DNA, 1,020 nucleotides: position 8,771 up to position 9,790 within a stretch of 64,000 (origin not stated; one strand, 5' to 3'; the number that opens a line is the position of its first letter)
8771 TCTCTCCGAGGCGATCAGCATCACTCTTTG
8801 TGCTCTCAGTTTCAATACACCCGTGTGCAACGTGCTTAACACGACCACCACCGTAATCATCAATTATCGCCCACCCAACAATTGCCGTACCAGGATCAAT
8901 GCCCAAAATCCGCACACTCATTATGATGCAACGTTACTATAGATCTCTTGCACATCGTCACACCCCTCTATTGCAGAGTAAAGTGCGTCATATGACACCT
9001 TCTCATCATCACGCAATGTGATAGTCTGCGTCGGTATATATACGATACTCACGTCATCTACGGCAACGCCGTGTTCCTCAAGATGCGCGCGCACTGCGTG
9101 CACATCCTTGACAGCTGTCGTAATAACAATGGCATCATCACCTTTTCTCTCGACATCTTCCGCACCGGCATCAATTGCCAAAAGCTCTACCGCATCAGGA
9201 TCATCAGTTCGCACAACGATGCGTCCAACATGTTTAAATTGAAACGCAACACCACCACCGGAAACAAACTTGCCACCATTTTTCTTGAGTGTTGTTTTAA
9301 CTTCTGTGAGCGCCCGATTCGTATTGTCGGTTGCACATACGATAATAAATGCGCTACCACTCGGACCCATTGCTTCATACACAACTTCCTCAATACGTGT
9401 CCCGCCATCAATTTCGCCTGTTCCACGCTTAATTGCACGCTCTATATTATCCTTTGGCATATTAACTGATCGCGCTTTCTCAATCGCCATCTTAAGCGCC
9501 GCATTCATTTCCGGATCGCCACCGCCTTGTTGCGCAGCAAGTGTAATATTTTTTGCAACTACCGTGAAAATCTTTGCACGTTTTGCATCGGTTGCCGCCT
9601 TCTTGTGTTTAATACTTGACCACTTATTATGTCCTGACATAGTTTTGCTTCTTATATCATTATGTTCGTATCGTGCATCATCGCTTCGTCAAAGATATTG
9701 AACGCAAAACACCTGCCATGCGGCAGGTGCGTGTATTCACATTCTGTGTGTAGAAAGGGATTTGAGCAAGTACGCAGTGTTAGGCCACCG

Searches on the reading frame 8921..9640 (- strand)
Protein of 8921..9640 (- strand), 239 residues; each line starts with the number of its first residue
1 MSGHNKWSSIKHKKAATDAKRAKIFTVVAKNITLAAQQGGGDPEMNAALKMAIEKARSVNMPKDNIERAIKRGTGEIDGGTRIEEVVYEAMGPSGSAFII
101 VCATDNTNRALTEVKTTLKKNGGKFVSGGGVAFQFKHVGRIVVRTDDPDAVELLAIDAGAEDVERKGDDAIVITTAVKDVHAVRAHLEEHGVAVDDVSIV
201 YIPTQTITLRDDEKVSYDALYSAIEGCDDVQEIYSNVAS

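Call 33: search_protein_families(library=pfam, proteins=[window:8921-9640:-], max_evalue=0.01)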
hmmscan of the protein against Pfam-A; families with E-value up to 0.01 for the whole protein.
window:8921-9640:- (239 aa): 3 families
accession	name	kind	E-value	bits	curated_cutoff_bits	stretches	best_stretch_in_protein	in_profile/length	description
PF01709.26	Transcrip_reg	-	3.9e-46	157.1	27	1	84-237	2-160/160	TACO1/YebC second and third domain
PF20772.2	TACO1_YebC_N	-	1.1e-32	112.8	36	1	5-76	1-73/73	TACO1/YebC protein N-terminal domain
PF09476.15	Pilus_CpaD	-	0.008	16.4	31.1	0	152-229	56-142/200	Pilus biogenesis CpaD protein (pilus_cpaD)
